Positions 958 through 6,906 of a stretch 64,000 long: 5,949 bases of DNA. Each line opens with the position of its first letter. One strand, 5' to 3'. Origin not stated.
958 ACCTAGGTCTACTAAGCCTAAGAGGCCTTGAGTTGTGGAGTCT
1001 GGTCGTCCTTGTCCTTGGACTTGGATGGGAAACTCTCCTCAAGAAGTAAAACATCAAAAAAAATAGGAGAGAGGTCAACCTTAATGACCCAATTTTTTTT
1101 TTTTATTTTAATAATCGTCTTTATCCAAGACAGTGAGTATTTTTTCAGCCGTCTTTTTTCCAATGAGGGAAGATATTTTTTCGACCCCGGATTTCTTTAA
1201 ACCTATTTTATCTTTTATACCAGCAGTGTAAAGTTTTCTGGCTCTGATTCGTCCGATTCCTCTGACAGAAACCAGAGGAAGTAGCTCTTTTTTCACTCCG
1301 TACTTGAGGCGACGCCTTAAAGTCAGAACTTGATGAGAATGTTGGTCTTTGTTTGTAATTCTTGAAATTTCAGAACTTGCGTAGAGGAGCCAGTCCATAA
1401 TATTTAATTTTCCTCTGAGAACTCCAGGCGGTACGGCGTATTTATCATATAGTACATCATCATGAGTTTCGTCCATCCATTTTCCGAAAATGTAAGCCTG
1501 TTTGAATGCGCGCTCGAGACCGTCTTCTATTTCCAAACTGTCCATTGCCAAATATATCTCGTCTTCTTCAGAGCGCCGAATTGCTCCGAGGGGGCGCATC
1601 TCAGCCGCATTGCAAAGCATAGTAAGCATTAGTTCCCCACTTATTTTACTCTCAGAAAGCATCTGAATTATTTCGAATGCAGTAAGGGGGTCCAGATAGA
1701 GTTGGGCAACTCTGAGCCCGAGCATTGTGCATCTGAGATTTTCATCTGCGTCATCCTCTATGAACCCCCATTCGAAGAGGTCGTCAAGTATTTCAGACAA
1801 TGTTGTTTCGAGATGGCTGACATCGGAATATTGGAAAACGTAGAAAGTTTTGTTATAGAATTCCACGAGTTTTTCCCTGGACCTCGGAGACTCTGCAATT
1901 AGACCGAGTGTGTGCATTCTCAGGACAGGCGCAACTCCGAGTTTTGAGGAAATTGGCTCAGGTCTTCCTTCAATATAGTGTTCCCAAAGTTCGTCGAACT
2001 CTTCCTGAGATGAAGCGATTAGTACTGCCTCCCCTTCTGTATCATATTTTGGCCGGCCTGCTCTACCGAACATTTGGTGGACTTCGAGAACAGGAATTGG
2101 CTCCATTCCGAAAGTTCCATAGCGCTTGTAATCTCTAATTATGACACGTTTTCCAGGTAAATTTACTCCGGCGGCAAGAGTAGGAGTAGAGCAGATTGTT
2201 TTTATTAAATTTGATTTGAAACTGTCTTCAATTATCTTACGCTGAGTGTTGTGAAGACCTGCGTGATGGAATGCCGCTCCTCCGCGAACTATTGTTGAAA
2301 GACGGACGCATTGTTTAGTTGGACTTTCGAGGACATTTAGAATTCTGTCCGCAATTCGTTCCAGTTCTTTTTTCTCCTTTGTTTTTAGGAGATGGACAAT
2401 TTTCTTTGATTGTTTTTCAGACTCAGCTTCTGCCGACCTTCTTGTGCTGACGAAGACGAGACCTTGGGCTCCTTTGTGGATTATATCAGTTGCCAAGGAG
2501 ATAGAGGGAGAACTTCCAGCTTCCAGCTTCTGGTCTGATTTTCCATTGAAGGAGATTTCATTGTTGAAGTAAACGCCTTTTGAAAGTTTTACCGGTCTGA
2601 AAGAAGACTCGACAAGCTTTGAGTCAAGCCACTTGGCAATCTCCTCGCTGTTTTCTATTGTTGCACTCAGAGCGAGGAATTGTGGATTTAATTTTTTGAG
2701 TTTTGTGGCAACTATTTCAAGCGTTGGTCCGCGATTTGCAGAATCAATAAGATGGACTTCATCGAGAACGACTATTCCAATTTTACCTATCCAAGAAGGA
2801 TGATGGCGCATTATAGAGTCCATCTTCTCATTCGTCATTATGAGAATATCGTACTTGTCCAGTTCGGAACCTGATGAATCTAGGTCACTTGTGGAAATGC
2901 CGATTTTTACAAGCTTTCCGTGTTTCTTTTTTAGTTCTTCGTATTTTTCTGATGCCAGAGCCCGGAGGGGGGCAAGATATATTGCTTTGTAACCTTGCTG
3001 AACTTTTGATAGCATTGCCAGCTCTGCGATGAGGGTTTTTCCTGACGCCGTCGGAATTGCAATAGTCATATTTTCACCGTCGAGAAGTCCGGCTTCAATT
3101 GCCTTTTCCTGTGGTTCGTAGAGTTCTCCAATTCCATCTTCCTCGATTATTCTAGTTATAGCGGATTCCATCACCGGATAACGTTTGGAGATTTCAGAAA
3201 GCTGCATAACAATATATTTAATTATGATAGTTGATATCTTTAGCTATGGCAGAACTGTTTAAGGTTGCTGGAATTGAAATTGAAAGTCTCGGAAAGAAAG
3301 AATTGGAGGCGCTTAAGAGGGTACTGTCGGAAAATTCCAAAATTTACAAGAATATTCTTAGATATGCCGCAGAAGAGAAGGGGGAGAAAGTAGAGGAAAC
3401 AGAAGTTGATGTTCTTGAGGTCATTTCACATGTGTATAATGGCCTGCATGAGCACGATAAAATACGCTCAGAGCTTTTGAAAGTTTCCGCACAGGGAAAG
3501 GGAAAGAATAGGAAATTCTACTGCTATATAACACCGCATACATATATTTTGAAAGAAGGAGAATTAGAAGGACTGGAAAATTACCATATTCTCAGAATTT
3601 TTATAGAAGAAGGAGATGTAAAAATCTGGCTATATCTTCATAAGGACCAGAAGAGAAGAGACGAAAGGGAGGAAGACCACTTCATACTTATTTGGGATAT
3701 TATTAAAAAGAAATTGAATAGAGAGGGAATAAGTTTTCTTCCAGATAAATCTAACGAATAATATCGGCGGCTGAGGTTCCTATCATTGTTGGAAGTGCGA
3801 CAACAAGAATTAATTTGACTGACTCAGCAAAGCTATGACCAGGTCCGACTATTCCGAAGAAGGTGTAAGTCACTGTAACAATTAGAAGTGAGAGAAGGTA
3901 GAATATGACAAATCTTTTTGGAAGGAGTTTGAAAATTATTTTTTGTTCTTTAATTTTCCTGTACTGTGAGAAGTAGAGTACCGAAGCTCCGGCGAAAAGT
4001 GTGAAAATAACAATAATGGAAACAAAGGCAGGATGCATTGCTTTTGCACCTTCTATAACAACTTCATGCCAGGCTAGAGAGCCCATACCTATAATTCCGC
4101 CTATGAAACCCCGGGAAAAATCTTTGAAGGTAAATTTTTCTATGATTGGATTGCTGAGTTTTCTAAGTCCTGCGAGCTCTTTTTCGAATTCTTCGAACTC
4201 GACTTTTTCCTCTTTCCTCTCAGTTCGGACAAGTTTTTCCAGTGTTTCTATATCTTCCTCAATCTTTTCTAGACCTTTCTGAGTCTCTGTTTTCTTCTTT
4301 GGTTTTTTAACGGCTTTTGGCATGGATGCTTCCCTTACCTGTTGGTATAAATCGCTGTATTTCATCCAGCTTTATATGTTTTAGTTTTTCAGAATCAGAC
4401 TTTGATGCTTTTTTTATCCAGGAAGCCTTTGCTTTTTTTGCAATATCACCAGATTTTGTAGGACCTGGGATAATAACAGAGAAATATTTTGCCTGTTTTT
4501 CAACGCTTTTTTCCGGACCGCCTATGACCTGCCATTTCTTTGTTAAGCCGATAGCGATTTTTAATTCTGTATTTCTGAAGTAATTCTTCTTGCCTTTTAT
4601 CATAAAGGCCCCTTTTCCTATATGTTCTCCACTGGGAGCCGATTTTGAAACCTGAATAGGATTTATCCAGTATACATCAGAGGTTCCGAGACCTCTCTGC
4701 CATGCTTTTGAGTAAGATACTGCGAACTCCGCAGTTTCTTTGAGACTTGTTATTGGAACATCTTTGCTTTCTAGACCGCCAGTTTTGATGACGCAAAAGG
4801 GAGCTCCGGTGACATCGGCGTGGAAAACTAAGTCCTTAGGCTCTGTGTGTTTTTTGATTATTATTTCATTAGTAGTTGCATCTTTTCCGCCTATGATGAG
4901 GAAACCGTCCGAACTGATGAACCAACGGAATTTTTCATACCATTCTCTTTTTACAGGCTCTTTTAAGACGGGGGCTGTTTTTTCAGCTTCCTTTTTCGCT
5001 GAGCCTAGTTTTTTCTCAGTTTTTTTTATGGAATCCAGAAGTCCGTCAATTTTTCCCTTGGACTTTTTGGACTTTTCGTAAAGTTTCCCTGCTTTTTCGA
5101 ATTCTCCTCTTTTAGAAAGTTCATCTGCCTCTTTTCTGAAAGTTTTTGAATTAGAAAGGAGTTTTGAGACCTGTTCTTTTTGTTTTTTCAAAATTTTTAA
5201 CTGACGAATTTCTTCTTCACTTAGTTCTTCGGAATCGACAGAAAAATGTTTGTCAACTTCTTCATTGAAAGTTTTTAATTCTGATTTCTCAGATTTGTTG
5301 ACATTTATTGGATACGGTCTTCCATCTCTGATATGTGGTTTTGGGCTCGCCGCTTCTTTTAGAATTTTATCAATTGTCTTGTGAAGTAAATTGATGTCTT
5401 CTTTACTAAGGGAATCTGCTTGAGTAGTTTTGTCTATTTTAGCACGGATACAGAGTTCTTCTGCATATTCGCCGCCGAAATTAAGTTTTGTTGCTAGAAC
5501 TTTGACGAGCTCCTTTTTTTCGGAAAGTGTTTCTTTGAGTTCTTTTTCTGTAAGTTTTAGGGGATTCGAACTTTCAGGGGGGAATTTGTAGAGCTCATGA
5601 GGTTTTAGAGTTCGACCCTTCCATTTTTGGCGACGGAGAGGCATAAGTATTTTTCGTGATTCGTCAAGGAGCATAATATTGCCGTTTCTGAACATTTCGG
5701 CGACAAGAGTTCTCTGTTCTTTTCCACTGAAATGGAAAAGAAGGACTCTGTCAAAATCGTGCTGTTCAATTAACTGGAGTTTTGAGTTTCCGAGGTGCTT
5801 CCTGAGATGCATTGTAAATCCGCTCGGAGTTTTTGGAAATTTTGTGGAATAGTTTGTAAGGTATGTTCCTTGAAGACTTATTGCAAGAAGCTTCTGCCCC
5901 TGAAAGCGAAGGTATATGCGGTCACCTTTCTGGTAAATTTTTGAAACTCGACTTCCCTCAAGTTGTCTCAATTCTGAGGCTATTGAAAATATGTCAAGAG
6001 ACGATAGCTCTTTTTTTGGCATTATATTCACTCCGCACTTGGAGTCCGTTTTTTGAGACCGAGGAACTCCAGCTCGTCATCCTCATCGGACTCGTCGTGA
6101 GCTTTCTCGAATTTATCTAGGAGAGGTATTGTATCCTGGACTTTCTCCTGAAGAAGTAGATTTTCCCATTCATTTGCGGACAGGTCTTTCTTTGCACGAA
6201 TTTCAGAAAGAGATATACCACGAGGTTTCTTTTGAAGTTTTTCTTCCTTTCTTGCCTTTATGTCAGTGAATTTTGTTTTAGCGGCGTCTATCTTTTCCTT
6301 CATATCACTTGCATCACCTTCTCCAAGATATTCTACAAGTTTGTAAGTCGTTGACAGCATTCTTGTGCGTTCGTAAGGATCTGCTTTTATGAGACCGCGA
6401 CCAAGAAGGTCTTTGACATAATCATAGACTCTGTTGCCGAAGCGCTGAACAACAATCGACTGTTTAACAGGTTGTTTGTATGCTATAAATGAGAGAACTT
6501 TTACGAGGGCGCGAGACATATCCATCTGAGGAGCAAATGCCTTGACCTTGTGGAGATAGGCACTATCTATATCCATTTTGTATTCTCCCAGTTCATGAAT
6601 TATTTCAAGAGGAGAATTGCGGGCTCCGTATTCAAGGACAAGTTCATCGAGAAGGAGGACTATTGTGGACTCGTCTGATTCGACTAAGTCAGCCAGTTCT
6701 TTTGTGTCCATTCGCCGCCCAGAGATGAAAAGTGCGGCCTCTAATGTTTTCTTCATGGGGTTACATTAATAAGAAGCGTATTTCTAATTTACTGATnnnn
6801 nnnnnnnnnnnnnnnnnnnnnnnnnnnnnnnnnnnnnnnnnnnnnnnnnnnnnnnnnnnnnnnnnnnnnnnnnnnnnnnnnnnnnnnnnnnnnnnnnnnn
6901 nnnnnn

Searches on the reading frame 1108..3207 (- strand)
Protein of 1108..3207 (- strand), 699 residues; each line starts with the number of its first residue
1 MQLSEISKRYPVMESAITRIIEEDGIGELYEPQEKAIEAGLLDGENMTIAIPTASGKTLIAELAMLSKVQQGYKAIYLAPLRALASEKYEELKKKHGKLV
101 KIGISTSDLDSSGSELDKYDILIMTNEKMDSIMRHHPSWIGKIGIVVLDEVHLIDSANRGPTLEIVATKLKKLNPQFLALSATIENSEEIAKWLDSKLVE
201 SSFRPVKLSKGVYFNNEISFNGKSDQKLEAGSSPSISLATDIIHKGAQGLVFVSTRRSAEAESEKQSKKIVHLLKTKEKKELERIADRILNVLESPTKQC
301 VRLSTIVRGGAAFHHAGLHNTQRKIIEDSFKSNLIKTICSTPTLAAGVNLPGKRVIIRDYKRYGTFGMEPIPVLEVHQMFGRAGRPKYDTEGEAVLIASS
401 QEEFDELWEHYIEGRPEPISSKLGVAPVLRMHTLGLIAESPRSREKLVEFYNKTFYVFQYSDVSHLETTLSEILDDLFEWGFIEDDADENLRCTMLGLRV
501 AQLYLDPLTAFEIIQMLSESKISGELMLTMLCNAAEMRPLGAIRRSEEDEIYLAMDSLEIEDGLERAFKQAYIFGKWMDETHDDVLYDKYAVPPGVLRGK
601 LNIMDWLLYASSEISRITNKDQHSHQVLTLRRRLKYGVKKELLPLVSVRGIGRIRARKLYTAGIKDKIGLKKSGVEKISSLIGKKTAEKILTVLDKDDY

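Call 37: search_protein_families(library=pfam, proteins=[window:1108-3207:-], max_evalue=0.00001)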
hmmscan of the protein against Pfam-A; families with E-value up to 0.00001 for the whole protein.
window:1108-3207:- (699 aa): 6 families
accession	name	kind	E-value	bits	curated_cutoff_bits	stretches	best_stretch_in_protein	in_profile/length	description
PF00270.35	DEAD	-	3.5e-32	111.9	26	1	31-187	2-164/167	DEAD/DEAH box helicase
PF21280.2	Helicase_dom4_arc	-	7.5e-20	71.5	27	1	527-637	3-125/125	Archaeal helicase, domain 4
PF04851.21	ResIII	-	1.2e-10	42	22.5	1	28-185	3-163/164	Type III restriction enzyme, res subunit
PF00271.37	Helicase_C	-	9.9e-09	35.9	23.5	1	311-386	42-109/110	Helicase conserved C-terminal domain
PF22527.2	DEXQc_Suv3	-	1.1e-07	32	27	1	52-162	21-113/154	DEXQ-box helicase domain of Suv3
PF14520.12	HHH_5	-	4.8e-06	27.4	27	0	644-691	3-52/57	Helix-hairpin-helix domain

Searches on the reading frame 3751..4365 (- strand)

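Call 37: search_protein_families(library=pfam, proteins=[window:3751-4365:-], max_evalue=0.00001)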
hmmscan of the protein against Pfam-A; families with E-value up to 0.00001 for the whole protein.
window:3751-4365:- (204 aa): 1 family
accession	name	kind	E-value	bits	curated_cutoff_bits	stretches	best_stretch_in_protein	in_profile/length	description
PF09622.15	DUF2391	-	3.7e-09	36.8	22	1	74-202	144-273/275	Putative integral membrane protein (DUF2391)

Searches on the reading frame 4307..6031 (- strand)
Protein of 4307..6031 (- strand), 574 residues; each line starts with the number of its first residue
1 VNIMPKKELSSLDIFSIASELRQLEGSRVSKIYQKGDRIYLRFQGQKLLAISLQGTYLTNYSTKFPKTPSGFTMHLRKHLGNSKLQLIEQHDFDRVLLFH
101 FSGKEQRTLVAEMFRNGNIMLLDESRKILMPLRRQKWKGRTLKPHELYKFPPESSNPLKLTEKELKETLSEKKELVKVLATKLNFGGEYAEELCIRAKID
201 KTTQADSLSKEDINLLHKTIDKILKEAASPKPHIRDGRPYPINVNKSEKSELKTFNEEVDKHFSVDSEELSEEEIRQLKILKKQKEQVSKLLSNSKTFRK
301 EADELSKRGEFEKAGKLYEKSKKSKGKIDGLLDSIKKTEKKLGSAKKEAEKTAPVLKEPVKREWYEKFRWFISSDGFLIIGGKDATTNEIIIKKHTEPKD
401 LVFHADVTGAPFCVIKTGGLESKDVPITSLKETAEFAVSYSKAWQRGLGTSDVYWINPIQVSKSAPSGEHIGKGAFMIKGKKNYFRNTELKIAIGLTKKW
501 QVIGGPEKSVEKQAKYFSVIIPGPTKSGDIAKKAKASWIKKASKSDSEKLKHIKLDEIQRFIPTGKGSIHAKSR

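Call 37: search_protein_families(library=pfam, proteins=[window:4307-6031:-], max_evalue=0.00001)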
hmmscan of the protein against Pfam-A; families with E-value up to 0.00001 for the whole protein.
window:4307-6031:- (574 aa): 3 families
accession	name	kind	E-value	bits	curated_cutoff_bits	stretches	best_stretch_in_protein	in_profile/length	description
PF05833.16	NFACT_N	-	5.3e-47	161.1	31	1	12-316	3-341/456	NFACT N-terminal and middle domains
PF05670.18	NFACT-R_1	-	9e-34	116.8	29.8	1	367-480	1-112/112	NFACT protein RNA binding domain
PF06831.19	H2TH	-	4e-06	27.2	34.7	0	185-228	39-82/93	Formamidopyrimidine-DNA glycosylase H2TH domain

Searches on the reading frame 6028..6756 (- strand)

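Call 37: search_protein_families(library=pfam, proteins=[window:6028-6756:-], max_evalue=0.00001)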
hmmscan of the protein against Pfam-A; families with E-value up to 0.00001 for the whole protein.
window:6028-6756:- (242 aa): 1 family
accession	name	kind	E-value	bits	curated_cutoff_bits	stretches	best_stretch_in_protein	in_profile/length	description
PF04079.22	SMC_ScpB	-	2.5e-25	89.3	27.4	1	4-152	2-157/160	Segregation and condensation complex subunit ScpB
